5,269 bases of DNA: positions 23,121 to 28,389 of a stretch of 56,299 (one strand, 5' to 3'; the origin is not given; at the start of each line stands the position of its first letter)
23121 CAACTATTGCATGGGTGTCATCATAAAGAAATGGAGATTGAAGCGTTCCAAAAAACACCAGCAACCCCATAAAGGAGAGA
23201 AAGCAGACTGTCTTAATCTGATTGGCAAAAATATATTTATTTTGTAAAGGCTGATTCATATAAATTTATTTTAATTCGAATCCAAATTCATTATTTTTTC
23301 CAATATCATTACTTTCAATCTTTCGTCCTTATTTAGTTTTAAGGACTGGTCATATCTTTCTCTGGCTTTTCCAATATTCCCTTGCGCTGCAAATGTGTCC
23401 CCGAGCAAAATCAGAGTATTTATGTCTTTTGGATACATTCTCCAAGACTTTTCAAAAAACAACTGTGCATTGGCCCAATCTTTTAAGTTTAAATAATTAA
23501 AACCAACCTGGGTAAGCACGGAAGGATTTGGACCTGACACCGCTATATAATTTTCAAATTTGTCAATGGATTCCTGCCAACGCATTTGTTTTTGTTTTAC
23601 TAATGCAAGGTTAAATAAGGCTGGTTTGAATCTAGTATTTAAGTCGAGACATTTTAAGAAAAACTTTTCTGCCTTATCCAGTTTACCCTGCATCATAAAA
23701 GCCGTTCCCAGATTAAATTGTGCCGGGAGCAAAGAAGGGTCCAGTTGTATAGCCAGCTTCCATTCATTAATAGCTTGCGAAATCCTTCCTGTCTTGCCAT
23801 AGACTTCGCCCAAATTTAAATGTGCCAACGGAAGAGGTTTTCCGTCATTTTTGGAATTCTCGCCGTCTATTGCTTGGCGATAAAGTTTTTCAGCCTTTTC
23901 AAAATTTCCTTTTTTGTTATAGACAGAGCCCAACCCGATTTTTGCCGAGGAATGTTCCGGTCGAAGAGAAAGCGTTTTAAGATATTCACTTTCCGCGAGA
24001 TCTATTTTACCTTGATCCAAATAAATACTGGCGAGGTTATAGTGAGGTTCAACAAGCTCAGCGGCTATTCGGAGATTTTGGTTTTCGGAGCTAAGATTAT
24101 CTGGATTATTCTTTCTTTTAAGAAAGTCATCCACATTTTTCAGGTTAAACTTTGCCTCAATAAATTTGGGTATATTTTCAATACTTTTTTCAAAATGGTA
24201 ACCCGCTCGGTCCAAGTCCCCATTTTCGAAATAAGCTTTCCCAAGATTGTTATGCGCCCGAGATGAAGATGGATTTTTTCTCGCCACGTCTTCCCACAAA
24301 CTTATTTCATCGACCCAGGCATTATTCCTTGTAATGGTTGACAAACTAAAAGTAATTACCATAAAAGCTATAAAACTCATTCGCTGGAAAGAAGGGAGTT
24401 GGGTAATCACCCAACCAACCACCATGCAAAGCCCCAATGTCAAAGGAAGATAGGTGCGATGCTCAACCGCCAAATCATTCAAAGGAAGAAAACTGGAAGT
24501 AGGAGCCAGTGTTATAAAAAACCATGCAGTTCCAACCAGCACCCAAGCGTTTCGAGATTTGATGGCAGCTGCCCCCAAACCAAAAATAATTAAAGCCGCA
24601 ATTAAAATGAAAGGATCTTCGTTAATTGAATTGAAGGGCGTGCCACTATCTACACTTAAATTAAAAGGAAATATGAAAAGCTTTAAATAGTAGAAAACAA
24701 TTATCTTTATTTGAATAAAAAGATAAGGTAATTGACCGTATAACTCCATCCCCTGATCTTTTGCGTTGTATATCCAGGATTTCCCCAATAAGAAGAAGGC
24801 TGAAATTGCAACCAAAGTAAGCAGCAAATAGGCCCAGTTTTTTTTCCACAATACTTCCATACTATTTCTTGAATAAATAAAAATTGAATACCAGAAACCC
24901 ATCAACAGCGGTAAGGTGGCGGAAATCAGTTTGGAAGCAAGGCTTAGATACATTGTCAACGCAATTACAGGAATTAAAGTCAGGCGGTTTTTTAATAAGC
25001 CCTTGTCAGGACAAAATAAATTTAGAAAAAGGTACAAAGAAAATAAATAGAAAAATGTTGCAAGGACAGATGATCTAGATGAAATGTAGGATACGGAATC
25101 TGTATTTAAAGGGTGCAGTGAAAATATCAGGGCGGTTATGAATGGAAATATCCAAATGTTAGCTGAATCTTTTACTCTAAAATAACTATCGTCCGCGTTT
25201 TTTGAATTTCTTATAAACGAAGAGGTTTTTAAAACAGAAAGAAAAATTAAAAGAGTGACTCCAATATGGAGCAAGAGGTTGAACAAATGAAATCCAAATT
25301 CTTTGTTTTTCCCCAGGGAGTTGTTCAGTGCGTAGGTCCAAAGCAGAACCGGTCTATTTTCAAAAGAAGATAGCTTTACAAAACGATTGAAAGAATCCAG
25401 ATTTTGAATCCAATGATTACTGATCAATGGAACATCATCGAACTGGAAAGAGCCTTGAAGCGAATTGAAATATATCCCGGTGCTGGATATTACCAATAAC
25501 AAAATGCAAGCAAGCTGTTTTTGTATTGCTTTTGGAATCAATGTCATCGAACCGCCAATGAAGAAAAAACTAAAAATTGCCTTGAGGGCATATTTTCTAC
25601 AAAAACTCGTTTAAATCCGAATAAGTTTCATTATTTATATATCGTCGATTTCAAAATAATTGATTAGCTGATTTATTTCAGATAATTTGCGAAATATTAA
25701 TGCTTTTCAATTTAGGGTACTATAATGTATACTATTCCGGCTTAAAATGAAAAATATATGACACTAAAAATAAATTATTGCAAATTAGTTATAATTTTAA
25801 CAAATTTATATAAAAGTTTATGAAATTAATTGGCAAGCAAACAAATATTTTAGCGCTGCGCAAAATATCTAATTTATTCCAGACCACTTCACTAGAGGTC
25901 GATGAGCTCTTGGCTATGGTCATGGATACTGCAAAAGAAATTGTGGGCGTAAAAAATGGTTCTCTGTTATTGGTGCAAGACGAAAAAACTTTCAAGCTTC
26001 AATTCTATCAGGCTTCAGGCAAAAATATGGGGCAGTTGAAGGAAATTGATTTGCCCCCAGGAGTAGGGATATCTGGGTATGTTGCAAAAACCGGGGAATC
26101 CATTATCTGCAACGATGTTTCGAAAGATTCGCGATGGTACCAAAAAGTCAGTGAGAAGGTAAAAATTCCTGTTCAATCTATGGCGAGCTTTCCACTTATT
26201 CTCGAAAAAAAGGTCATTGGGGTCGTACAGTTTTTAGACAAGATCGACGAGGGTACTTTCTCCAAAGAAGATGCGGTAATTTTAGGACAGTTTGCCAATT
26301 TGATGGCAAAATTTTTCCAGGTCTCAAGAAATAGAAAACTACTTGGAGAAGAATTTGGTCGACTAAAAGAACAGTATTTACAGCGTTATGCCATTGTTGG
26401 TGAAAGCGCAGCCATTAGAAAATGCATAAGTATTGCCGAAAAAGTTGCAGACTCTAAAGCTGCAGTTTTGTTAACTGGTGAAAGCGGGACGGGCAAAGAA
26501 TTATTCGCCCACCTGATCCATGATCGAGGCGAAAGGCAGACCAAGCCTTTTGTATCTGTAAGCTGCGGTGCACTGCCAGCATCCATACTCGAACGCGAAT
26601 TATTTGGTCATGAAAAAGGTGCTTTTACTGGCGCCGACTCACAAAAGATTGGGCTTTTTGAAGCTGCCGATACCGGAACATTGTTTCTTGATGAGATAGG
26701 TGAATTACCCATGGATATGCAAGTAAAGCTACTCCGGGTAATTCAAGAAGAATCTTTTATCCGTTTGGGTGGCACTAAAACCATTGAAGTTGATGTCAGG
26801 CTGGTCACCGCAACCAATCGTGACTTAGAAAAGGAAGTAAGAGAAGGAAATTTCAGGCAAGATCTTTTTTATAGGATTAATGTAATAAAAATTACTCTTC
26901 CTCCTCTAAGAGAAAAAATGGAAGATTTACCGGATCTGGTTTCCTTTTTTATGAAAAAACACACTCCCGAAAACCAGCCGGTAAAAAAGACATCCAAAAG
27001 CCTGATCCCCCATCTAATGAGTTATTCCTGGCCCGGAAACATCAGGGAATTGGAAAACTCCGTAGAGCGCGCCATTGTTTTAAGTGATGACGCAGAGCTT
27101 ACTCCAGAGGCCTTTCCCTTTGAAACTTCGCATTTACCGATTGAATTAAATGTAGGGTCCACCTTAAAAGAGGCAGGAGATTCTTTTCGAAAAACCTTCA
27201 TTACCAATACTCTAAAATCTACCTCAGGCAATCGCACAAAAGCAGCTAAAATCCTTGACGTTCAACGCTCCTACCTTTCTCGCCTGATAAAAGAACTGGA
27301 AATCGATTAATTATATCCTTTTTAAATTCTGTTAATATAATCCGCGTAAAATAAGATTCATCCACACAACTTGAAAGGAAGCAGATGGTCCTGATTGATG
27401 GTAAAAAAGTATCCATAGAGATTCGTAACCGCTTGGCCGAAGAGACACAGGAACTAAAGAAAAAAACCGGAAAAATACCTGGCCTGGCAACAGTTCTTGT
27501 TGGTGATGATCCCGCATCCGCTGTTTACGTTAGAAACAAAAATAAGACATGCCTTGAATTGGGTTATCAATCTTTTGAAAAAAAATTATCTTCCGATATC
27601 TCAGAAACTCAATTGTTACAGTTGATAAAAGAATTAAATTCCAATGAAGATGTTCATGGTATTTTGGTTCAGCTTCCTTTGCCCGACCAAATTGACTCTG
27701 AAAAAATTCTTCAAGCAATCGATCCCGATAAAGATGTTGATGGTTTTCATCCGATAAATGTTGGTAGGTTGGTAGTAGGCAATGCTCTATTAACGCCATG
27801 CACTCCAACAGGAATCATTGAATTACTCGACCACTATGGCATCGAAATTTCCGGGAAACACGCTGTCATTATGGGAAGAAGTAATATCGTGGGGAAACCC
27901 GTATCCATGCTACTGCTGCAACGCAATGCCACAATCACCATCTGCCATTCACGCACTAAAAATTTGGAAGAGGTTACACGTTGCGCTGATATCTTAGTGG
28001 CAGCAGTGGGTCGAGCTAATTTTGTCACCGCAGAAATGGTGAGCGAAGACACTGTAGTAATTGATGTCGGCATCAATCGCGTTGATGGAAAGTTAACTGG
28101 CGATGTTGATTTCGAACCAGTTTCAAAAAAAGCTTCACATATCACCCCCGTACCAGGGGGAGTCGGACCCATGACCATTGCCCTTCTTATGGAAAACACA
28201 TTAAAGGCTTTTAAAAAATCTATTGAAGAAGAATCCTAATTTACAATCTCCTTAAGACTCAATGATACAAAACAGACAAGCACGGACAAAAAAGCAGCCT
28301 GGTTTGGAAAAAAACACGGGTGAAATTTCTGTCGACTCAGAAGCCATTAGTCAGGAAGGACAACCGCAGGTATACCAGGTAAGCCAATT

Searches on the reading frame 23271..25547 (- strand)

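Call 56: search_protein_families(library=pfam, proteins=[window:23271-25547:-], max_evalue=0.000001)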
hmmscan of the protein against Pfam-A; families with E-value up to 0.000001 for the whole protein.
window:23271-25547:- (758 aa): 17 families
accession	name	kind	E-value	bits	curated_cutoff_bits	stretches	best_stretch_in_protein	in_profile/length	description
PF07719.23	TPR_2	-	2.4e-39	130.6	27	0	430-461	2-33/34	Tetratricopeptide repeat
PF00515.34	TPR_1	-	4.5e-38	128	27.8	0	609-637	3-31/34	Tetratricopeptide repeat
PF13181.12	TPR_8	-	3.5e-30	102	25.7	0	501-532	3-34/34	Tetratricopeptide repeat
PF13424.12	TPR_12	-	9.1e-30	103.1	30.1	1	502-561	6-73/77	Tetratricopeptide repeat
PF13432.12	TPR_16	-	7e-26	90.7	32.7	1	503-561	1-59/65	Tetratricopeptide repeat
PF13431.12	TPR_17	-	3.9e-23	80.2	24.4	0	418-448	2-32/34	Tetratricopeptide repeat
PF14559.12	TPR_19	-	4.9e-21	75.3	25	0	510-559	2-51/68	Tetratricopeptide repeat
PF13414.12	TPR_11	-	7.2e-21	74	26.8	0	580-621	1-42/42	TPR repeat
PF13428.12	TPR_14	-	8.7e-18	63.5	23.5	0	711-742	3-34/44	Tetratricopeptide repeat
PF13176.12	TPR_7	-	1.7e-17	62.4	27.9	0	538-564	4-30/36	Tetratricopeptide repeat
PF13174.12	TPR_6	-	4.3e-15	55.7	26.3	0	609-635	2-28/33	Tetratricopeptide repeat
PF13374.12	TPR_10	-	2.1e-14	53.4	27.5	0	539-561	8-30/42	Tetratricopeptide repeat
PF25063.1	ARM_TT21_C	-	5.4e-10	39.9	35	0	486-569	82-165/209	Tetratricopeptide repeat protein 21 C-terminal ARM domain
PF24575.1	TPR_Slam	-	1.7e-09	38.4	35.2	0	579-630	53-104/104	Surface lipoprotein assembly modifier, N-terminal TPR repeats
PF07721.20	TPR_4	-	1.6e-08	34.8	27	0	430-448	2-20/26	Tetratricopeptide repeat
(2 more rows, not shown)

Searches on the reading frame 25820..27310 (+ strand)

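Call 56: search_protein_families(library=pfam, proteins=[window:25820-27310:+], max_evalue=0.000001)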
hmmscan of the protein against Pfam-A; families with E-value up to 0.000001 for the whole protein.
window:25820-27310:+ (496 aa): 5 families
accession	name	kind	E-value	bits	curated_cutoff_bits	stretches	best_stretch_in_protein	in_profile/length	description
PF00158.32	Sigma54_activat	-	1.3e-71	240.1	20.2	1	192-358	1-167/168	Sigma-54 interaction domain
PF14532.12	Sigma54_activ_2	-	2.5e-23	83.3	25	1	193-363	1-138/138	Sigma-54 interaction domain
PF25601.1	AAA_lid_14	-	4.6e-20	71.7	27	1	364-436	1-74/87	AAA+ ATPase lid domain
PF13185.12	GAF_2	-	9.2e-18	65.2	28.6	1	25-164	2-133/136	GAF domain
PF01590.32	GAF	-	4.1e-13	50.4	22.4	1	27-163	2-130/133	GAF domain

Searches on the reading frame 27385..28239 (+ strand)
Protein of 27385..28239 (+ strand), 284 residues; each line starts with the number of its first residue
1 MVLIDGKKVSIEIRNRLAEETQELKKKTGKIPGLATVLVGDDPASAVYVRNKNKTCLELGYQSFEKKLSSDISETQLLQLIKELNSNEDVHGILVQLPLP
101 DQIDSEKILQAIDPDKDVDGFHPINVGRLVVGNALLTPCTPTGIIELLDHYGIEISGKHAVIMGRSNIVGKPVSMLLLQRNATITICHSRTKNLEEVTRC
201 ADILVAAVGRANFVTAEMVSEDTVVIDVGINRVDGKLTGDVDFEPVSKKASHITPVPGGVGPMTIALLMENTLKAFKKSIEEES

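Call 56: search_protein_families(library=pfam, proteins=[window:27385-28239:+], max_evalue=0.000001)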
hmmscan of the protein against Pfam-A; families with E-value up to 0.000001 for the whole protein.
window:27385-28239:+ (284 aa): 2 families
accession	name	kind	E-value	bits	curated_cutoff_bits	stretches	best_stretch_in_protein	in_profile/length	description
PF02882.25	THF_DHG_CYH_C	-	2.2e-72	242.1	27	1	122-278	1-158/160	Tetrahydrofolate dehydrogenase/cyclohydrolase, NAD(P)-binding domain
PF00763.28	THF_DHG_CYH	-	4.8e-43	146.5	32.8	1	4-119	1-115/115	Tetrahydrofolate dehydrogenase/cyclohydrolase, catalytic domain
